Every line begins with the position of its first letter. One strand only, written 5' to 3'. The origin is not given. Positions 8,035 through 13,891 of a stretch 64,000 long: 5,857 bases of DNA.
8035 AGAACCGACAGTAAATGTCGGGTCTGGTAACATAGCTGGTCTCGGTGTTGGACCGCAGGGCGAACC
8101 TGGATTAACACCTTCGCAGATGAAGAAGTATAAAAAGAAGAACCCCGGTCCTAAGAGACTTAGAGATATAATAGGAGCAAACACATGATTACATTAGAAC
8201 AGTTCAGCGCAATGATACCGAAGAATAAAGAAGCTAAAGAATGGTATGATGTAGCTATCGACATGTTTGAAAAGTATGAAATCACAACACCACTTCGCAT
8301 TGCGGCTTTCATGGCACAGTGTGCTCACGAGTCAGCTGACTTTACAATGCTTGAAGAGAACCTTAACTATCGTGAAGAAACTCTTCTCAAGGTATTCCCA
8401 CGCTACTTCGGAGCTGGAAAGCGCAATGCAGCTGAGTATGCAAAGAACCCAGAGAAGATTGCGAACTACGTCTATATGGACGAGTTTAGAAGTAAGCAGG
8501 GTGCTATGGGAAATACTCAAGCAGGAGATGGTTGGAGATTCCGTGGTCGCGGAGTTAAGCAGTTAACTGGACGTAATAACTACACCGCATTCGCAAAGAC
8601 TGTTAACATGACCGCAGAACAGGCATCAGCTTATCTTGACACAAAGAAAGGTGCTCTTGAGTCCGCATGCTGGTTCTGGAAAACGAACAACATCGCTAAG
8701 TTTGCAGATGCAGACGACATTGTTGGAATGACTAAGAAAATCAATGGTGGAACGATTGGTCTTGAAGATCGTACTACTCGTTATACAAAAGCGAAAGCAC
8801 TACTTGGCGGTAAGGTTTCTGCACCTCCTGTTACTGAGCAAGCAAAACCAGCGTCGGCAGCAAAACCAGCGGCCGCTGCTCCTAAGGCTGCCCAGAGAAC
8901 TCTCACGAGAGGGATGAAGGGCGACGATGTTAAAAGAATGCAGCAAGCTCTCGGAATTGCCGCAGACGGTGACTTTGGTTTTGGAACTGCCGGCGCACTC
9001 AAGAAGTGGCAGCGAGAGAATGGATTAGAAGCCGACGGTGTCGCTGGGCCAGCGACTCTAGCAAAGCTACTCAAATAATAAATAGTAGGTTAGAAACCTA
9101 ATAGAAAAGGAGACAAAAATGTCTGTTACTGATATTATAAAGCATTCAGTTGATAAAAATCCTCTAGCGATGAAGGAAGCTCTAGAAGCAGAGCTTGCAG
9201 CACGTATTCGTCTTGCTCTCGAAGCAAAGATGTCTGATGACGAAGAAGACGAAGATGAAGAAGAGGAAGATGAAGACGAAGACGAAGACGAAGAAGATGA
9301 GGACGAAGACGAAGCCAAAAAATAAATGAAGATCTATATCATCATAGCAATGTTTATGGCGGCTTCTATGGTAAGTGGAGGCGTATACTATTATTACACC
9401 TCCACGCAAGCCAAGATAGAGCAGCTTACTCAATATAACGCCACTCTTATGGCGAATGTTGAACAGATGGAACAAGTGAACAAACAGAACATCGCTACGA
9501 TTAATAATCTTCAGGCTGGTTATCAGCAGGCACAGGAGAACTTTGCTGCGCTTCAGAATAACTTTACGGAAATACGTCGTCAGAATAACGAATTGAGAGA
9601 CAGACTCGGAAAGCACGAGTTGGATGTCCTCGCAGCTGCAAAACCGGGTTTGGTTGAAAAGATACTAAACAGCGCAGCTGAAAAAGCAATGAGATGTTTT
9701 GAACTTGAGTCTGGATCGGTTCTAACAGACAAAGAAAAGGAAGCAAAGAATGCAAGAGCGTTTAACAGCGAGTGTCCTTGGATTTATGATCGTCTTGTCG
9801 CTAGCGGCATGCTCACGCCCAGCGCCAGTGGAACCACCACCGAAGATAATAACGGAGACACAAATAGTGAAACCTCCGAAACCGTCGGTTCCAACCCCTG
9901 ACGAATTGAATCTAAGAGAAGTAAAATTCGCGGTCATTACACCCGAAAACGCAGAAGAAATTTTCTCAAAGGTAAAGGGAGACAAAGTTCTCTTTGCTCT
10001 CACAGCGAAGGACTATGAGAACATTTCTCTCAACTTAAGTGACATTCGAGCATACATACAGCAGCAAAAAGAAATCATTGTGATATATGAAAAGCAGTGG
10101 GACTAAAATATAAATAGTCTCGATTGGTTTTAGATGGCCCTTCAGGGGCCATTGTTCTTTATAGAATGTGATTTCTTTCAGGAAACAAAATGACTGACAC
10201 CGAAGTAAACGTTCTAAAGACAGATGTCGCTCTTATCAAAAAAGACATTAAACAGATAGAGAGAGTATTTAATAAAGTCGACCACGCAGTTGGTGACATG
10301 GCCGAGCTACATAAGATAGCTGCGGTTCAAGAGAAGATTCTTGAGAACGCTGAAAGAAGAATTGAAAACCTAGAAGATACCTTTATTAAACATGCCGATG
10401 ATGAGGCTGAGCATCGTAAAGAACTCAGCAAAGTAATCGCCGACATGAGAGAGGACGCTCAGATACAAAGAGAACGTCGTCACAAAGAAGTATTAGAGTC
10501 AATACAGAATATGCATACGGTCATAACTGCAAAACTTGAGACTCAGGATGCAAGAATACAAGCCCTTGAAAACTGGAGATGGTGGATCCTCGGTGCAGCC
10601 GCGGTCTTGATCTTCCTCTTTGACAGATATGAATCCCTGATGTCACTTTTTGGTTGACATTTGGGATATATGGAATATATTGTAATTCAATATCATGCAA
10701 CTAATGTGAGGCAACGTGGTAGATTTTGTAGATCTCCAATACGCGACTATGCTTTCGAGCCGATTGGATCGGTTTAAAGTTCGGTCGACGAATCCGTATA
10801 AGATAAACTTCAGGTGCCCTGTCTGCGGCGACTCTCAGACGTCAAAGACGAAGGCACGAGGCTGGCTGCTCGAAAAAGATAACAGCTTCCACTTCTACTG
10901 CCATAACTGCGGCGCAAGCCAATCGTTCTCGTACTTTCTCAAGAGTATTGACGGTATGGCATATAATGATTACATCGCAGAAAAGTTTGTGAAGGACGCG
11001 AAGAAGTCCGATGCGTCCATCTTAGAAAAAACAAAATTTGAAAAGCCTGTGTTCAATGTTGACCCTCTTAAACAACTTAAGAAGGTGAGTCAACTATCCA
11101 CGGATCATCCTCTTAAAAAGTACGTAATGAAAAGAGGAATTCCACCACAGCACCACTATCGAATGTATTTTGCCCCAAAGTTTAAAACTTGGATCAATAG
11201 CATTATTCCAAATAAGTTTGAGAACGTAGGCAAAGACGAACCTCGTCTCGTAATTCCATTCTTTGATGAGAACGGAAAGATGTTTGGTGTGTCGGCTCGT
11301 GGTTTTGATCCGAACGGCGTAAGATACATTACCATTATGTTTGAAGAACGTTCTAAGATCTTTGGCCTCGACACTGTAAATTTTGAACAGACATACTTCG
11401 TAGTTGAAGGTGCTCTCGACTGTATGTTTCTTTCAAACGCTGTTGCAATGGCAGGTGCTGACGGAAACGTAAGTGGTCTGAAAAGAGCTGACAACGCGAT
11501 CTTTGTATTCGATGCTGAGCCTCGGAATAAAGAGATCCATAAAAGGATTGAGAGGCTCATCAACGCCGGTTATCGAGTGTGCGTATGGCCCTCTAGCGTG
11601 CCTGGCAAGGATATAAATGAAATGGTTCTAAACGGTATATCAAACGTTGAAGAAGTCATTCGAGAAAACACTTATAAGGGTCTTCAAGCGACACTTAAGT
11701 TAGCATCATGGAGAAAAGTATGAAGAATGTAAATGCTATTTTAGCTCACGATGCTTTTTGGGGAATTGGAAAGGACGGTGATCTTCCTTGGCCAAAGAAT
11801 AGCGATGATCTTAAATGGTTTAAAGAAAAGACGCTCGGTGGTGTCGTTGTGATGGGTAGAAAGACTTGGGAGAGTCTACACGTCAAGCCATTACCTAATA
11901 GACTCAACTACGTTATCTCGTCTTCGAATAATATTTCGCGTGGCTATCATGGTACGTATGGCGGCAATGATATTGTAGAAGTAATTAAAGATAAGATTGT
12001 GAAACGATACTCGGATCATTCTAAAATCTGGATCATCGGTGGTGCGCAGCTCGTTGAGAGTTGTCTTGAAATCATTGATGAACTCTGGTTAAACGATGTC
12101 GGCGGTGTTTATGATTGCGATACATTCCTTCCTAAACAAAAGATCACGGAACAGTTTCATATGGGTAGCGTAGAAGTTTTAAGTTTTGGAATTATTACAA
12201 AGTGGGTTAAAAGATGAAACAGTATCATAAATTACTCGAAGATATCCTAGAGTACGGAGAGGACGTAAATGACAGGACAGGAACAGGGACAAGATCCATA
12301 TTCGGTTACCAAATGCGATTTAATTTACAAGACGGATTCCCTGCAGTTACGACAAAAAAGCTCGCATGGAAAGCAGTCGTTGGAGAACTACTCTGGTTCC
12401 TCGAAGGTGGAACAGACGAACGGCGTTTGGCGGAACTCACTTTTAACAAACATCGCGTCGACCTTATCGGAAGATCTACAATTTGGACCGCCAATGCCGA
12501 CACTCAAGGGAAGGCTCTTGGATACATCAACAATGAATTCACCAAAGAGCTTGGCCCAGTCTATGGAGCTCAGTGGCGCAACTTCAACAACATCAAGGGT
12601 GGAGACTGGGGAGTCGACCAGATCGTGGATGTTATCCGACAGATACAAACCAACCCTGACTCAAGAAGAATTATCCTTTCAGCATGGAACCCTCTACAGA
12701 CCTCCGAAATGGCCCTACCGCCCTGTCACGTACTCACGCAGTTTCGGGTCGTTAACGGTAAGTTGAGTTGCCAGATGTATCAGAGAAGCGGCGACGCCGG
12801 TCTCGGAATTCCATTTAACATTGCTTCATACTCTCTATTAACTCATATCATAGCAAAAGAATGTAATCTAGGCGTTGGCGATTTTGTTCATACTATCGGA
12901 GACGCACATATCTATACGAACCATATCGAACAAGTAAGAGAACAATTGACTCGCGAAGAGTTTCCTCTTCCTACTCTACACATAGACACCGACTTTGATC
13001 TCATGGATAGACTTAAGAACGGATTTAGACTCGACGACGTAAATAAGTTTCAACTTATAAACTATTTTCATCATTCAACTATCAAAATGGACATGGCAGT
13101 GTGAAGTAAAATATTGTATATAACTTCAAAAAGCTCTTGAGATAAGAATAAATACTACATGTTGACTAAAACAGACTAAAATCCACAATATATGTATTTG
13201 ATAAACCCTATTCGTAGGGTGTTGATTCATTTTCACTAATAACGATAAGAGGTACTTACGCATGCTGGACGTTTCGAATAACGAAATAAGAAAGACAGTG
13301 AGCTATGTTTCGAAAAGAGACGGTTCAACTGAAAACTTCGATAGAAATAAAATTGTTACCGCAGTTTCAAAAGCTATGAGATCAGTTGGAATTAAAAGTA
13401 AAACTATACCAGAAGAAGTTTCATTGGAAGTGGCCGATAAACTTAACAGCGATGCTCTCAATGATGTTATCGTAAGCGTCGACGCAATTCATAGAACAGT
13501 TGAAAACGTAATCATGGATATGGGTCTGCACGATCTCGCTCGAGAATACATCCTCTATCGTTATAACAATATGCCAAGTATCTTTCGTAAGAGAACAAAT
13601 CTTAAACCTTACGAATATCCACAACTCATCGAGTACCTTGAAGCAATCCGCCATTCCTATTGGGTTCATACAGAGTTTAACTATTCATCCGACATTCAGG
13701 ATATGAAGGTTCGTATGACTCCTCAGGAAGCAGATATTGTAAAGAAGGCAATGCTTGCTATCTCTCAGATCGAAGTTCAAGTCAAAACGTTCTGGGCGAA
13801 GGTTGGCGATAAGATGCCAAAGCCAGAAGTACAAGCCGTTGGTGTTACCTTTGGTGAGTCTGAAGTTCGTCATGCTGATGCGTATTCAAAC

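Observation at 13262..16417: ATP-cone on the radical-generating RNR subunit (NrdB), with an NrdA lacking any ATP cone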

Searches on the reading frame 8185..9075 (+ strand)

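Call 15: search_protein_families(library=phrogs, proteins=[window:8185-9075:+], max_evalue=0.00001)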
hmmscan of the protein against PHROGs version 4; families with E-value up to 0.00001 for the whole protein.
window:8185-9075:+ (297 aa): 10 families
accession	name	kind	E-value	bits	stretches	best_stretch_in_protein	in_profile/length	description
phrog_181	-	lysis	2.2e-71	242.9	1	1-241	331-566/769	endolysin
phrog_9506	-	lysis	2.6e-29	103.9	1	107-211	77-196/330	endolysin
phrog_26317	-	unknown function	4.2e-29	101.9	1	105-208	15-118/119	-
phrog_14712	-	moron, auxiliary metabolic gene and host takeover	1.6e-25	91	1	107-207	79-187/322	chitinase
phrog_1519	-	lysis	2.8e-18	67.3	1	15-206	214-379/502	endolysin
phrog_317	-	lysis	4.9e-18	66.5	1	13-206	205-358/492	endolysin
phrog_34417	-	unknown function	1.2e-16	61.9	1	100-206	65-194/326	-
phrog_2649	-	lysis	3.6e-13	51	1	216-296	150-236/261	endolysin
phrog_1493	-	lysis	6.3e-13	49.7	1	216-296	218-306/394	endolysin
phrog_1224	-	head and packaging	1.1e-09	39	1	239-295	3-64/438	endolysin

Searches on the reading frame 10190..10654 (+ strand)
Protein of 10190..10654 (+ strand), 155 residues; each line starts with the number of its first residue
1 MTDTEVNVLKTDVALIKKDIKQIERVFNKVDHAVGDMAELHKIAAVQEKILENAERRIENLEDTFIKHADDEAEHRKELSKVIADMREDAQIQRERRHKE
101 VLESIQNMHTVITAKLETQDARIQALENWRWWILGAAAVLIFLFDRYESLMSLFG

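Call 25: search_protein_families(library=phrogs, proteins=[window:10190-10654:+], max_evalue=0.001)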
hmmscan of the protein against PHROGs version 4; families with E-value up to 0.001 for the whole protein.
window:10190-10654:+ (155 aa): 2 families
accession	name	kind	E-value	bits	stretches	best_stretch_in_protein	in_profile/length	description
phrog_451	-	unknown function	8.8e-05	22.7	1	50-151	10-113/461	-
phrog_9415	-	unknown function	0.00077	20.4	0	4-137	46-154/168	-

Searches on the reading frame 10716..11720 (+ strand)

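Call 3: search_protein_families(library=pfam, proteins=[window:10716-11720:+], max_evalue=0.01)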
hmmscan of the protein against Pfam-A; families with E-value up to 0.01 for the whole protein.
window:10716-11720:+ (335 aa): 1 family
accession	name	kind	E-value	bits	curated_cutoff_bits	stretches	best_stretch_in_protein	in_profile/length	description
PF14354.12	Lar_restr_allev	-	0.002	18.7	28.6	1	34-70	6-34/58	Restriction alleviation protein Lar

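Call 25: search_protein_families(library=phrogs, proteins=[window:10716-11720:+], max_evalue=0.001)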
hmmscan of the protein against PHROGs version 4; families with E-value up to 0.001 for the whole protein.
window:10716-11720:+ (335 aa): 6 families
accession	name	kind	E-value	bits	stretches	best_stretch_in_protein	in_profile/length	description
phrog_47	-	DNA, RNA and nucleotide metabolism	6.4e-76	257.6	1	12-334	33-351/947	DNA primase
phrog_451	-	unknown function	5.4e-68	231.1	1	5-335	133-461/461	-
phrog_21887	-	DNA, RNA and nucleotide metabolism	1.4e-36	126.5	1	210-335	4-131/131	DNA primase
phrog_239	-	DNA, RNA and nucleotide metabolism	6.2e-09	36.3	1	32-316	43-306/801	DNA primase/helicase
phrog_19847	-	DNA, RNA and nucleotide metabolism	3.6e-05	24.1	1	24-84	20-80/346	DNA primase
phrog_849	-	DNA, RNA and nucleotide metabolism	7e-05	23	1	60-244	61-262/435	DNA primase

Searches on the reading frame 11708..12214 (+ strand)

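Call 3: search_protein_families(library=pfam, proteins=[window:11708-12214:+], max_evalue=0.01)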
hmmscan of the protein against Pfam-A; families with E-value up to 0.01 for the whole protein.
window:11708-12214:+ (169 aa): 1 family
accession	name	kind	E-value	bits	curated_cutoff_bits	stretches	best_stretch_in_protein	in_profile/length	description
PF00186.24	DHFR_1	-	1.1e-31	110.1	25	1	8-151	2-135/159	Dihydrofolate reductase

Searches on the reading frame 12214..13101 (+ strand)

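Call 3: search_protein_families(library=pfam, proteins=[window:12214-13101:+], max_evalue=0.01)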
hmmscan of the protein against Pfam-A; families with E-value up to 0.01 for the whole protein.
window:12214-13101:+ (296 aa): 1 family
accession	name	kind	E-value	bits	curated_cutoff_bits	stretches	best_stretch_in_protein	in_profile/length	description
PF00303.24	Thymidylat_synt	-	5.4e-100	334.4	24.3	1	2-296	1-266/266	Thymidylate synthase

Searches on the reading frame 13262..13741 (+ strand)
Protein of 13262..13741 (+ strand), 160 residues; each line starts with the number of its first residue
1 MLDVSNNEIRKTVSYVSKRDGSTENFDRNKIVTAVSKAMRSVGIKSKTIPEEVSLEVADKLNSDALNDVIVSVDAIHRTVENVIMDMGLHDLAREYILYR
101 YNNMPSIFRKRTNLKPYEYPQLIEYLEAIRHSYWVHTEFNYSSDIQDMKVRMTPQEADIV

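Call 31: search_dna_similar(query=window:13262-13741:+, collection=phages, mode=protein, max_rows=60, rows=spread, max_evalue=1e-20)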
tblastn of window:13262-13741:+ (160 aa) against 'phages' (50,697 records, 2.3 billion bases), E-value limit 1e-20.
Records with a match: 64; places in all: 64; records where one place covers at least 80% of the query: 64.
Best place of each record, by identity: <60% 64.
By first word of the organism name: Staphylococcus 60; Salicola 1; Silviavirus 1; Sporosarcina 1; Mammaliicoccus 1.
By host as written in the record: Staphylococcus aureus 24; Staphylococcus carnosus TM300 5; - 5; Staphylococcus aureus (phage propagation strain 47) 4; Staphylococcus sp. 4; Mammaliicoccus vitulinus C5817 3; Staphylococcus aureus ATCC 25923 2; Staphylococcus aureus Newman 2; and 15 more.
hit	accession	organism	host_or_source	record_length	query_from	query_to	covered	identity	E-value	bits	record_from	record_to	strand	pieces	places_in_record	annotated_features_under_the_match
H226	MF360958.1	Salicola phage SCTP-2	Salicola sp. PV4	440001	16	160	91%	41.4%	8e-28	113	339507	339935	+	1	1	427: rNDP reductase beta subunit-like protein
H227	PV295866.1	Staphylococcus phage CIFT_MFB_MRSA13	Staphylococcus aureus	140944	11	149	87%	42.6%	5e-24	102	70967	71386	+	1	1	hypothetical protein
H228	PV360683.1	Staphylococcus phage CIFT_MFB_MRSA16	Staphylococcus aureus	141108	11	149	87%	42.6%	5e-24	102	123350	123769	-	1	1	hypothetical protein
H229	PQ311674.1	Staphylococcus phage CIFT_MFB_MRSA12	Staphylococcus aureus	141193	11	149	87%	42.6%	5e-24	102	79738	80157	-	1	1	ribonucleotide-diphosphate reductase beta subunit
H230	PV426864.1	Staphylococcus phage CIFT_MFB_MRSA21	Staphylococcus aureus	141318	11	149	87%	42.6%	5e-24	102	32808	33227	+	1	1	hypothetical protein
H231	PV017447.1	Staphylococcus phage CIFT_MFB_MRSA28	Staphylococcus aureus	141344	11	149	87%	42.6%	5e-24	102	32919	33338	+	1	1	hypothetical protein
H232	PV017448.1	Staphylococcus phage CIFT_MFB_MRSA32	Staphylococcus aureus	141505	11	149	87%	42.6%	5e-24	102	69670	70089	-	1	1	ribonucleoside diphosphate reductase small subunit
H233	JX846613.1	Staphylococcus phage vB_SauM_Romulus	Staphylococcus aureus (phage ...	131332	13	149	86%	42.5%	2e-23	100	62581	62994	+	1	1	promoter | ribonucleotide-diphosphate reductase beta subunit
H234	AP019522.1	Staphylococcus phage MR003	Staphylococcus aureus RN4220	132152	13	149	86%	42.5%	2e-23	100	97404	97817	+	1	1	ribonucleotide reductase of class Ia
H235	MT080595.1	Staphylococcus phage vB_SauM_EW41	Staphylococcus carnosus TM300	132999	13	149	86%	42.5%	2e-23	100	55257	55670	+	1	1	record has no annotation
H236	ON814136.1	Staphylococcus phage vB_SauM-V1SA22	Staphylococcus aureus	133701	13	149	86%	42.5%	2e-23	100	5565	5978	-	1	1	ribonucleotide reductase of class Ia (aerobic), beta subunit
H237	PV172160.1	Staphylococcus phage StAP1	Staphylococcus aureus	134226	13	149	86%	42.5%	2e-23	100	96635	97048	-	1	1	hypothetical protein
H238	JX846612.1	Staphylococcus phage vB_SauM_Remus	Staphylococcus aureus (phage ...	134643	13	149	86%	42.5%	2e-23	100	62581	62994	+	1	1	ribonucleotide-diphosphate reductase beta subunit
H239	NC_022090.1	Staphylococcus phage vB_SauM_Remus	Staphylococcus aureus (phage ...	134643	13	149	86%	42.5%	2e-23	100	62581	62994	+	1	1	ribonucleotide-diphosphate reductase beta subunit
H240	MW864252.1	Staphylococcus phage SAPYZU_15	Staphylococcus aureus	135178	13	149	86%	42.5%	2e-23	100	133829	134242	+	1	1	hypothetical protein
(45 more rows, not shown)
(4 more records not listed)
